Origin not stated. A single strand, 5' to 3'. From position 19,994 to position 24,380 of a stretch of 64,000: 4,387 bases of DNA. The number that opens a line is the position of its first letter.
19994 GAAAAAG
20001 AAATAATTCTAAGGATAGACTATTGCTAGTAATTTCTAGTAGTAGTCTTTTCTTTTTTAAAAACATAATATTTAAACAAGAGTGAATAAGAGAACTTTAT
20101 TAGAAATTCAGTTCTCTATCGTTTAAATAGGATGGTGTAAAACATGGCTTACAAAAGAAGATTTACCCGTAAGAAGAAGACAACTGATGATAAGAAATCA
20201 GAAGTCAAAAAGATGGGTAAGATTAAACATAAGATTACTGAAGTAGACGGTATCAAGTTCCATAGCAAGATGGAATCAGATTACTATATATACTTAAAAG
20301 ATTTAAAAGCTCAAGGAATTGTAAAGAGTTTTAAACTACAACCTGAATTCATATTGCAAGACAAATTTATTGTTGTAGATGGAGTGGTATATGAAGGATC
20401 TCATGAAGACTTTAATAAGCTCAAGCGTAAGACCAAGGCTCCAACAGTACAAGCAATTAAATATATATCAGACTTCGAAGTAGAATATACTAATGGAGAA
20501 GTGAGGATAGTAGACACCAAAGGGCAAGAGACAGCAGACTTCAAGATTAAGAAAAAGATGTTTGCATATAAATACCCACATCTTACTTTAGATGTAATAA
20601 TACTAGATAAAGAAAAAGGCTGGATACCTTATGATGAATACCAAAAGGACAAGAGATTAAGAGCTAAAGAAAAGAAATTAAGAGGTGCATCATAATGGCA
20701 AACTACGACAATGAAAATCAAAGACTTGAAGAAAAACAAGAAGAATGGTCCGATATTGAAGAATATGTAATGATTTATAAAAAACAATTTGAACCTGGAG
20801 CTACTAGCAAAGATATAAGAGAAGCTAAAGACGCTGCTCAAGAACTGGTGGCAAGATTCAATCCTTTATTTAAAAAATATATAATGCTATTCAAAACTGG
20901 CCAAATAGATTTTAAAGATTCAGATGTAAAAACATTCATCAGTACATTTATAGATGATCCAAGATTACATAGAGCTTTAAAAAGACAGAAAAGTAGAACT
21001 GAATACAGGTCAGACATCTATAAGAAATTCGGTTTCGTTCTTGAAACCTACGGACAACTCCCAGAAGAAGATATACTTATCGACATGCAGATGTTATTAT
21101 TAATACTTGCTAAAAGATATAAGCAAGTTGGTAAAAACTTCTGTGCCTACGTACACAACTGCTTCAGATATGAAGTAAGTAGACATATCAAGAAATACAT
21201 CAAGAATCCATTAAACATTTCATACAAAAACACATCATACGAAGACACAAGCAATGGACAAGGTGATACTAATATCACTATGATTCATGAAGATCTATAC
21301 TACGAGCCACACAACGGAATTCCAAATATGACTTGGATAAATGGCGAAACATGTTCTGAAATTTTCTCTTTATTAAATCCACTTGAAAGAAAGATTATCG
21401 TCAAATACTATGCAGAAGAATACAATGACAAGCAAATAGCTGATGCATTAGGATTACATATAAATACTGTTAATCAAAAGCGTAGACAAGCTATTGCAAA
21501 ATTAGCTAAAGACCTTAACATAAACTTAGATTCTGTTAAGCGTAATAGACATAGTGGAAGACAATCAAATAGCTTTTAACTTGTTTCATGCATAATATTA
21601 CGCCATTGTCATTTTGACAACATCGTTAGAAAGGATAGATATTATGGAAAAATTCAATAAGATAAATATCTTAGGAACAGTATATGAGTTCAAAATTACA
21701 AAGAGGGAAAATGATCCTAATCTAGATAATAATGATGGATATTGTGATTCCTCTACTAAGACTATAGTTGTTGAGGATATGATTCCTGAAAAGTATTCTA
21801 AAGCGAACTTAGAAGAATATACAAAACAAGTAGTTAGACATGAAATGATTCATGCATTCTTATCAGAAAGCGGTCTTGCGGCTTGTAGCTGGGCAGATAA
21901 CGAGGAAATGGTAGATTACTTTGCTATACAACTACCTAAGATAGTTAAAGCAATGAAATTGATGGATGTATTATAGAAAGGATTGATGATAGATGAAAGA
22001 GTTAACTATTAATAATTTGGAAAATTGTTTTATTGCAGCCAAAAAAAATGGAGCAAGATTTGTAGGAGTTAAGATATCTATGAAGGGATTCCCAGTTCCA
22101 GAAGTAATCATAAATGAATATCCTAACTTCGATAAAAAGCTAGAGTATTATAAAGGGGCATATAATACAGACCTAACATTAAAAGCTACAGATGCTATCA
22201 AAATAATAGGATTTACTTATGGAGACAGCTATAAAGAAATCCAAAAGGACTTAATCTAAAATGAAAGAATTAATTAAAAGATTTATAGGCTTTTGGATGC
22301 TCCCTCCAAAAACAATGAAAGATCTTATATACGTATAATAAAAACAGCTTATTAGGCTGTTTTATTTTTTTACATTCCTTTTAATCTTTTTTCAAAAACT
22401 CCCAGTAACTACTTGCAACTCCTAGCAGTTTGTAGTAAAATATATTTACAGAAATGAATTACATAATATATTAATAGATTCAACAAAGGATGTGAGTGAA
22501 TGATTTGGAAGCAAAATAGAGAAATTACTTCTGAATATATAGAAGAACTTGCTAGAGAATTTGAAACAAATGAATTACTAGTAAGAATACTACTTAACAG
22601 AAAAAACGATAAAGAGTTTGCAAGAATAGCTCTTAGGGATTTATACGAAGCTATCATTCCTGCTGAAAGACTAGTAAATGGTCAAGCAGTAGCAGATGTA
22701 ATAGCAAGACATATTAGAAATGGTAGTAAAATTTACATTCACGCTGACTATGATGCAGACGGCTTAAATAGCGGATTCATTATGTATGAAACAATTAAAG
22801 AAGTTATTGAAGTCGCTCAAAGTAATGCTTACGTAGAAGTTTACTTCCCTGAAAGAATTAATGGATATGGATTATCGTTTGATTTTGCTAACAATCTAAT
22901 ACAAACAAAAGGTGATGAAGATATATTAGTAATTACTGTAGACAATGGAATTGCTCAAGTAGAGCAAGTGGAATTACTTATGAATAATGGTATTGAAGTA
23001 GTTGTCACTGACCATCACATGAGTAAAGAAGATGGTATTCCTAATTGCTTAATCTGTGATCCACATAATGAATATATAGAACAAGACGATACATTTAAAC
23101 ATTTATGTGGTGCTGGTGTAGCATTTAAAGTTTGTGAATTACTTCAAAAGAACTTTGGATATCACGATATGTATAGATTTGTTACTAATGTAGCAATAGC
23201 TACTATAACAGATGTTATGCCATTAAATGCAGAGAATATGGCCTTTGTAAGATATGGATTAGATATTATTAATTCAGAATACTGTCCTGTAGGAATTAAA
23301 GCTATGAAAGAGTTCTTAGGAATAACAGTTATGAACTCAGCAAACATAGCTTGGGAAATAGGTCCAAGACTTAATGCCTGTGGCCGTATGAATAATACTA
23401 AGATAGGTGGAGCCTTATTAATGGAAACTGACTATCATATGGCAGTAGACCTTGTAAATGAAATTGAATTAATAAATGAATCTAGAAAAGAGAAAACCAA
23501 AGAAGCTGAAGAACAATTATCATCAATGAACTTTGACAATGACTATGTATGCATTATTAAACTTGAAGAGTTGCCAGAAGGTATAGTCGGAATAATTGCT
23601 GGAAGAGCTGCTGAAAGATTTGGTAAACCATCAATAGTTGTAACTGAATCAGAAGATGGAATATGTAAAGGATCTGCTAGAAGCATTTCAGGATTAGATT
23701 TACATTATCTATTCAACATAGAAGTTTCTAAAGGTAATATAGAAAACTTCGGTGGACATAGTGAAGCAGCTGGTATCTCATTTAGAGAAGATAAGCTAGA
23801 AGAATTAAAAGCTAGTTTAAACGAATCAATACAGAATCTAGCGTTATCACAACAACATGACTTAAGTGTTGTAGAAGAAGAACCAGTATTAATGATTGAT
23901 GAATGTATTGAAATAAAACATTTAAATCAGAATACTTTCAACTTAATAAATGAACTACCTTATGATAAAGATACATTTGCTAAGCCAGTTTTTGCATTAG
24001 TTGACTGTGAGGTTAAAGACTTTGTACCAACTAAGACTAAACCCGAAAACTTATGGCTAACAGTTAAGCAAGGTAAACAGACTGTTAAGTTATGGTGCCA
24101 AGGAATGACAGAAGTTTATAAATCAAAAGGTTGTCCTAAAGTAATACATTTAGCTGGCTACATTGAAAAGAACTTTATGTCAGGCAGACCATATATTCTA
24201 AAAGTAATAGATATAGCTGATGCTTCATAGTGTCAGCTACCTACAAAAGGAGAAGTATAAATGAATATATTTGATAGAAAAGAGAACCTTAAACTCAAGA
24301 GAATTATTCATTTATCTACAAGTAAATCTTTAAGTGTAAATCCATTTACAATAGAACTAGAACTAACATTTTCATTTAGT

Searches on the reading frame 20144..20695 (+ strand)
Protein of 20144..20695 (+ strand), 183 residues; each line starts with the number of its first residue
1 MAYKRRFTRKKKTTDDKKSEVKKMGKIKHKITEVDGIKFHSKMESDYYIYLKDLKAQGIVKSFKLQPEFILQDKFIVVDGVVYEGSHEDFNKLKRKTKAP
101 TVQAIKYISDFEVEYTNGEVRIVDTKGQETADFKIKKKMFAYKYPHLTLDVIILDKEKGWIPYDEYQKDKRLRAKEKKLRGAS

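Call 25: search_protein_families(library=phrogs, proteins=[window:20144-20695:+], max_evalue=0.001)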
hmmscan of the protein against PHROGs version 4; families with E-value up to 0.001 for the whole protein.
window:20144-20695:+ (183 aa): 2 families
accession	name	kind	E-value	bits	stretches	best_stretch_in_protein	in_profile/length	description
phrog_190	-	DNA, RNA and nucleotide metabolism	1.9e-35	123.7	1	10-178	161-308/338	Holliday junction resolvase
phrog_31719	-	unknown function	5.2e-06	27.3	1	24-76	1-53/65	-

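Call 58: search_protein_families(library=pfam, proteins=[window:20144-20695:+], max_evalue=0.05)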
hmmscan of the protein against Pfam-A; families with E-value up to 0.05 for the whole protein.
window:20144-20695:+ (183 aa): 1 family
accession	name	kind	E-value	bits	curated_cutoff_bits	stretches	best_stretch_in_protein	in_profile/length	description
PF06356.17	DUF1064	-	4.2e-25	88.9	24.7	1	26-153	3-110/117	Protein of unknown function (DUF1064)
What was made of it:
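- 20144..20695 (+): DUF1064 protein, annotated in PHROGs as a Holliday-junction resolvase. Calls 25, 58.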

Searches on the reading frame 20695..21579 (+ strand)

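Call 8: search_protein_families(library=pfam, proteins=[window:20695-21579:+], max_evalue=0.01)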
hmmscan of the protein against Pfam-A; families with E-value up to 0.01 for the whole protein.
window:20695-21579:+ (294 aa): 3 families
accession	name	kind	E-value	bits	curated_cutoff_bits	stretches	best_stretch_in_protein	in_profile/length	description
PF08281.18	Sigma70_r4_2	-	2.6e-07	30.6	25.7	1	225-270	9-54/54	Sigma-70, region 4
PF04545.22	Sigma70_r4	-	2.9e-07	30.3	24.1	1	226-271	4-49/50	Sigma-70, region 4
PF13384.12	HTH_23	-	0.00026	21.2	24.6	1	230-261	5-36/50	Homeodomain-like domain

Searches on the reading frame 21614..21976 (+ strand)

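Call 58: search_protein_families(library=pfam, proteins=[window:21614-21976:+], max_evalue=0.05)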
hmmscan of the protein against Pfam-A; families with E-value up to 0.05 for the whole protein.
window:21614-21976:+ (120 aa): 2 families
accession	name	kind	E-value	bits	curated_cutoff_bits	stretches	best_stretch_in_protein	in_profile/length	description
PF10263.15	SprT-like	-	0.0018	18.5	25.6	1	35-83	27-74/108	SprT-like family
PF04450.18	BSP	-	0.0075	16.5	23.8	1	47-105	78-136/207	Peptidase of plants and bacteria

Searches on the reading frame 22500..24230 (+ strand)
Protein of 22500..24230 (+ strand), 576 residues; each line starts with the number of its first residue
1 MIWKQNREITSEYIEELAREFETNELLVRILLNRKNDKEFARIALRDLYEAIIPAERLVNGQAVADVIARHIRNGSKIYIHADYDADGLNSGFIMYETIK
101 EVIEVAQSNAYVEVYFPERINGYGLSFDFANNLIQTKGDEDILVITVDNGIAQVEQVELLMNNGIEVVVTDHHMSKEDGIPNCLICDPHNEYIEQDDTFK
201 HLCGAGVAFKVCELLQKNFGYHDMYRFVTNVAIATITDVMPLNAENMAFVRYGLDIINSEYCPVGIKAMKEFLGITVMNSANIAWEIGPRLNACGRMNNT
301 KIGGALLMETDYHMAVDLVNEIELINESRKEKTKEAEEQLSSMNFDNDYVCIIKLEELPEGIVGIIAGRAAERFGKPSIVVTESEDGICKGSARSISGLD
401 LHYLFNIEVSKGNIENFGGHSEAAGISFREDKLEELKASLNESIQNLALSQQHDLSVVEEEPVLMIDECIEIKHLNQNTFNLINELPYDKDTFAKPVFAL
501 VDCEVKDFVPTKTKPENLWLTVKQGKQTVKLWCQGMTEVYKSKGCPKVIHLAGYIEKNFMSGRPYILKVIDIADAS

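Call 8: search_protein_families(library=pfam, proteins=[window:22500-24230:+], max_evalue=0.01)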
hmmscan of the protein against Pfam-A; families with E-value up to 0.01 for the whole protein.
window:22500-24230:+ (576 aa): 3 families
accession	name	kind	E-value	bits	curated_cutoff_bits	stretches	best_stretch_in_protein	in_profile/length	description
PF01368.27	DHH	-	2.3e-19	70.3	28.1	1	77-217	1-106/125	DHH family, N-terminal domain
PF02272.25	DHHA1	-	8e-14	52.4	25.9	1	348-445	2-101/102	DHHA1 domain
PF17768.7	RecJ_OB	-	0.00012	22.6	27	1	466-565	1-100/107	RecJ OB domain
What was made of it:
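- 22500..24230 (+): RecJ-like DHH/DHHA1 exonuclease, lying a few small ORFs upstream of E1. Pfam (call 8).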
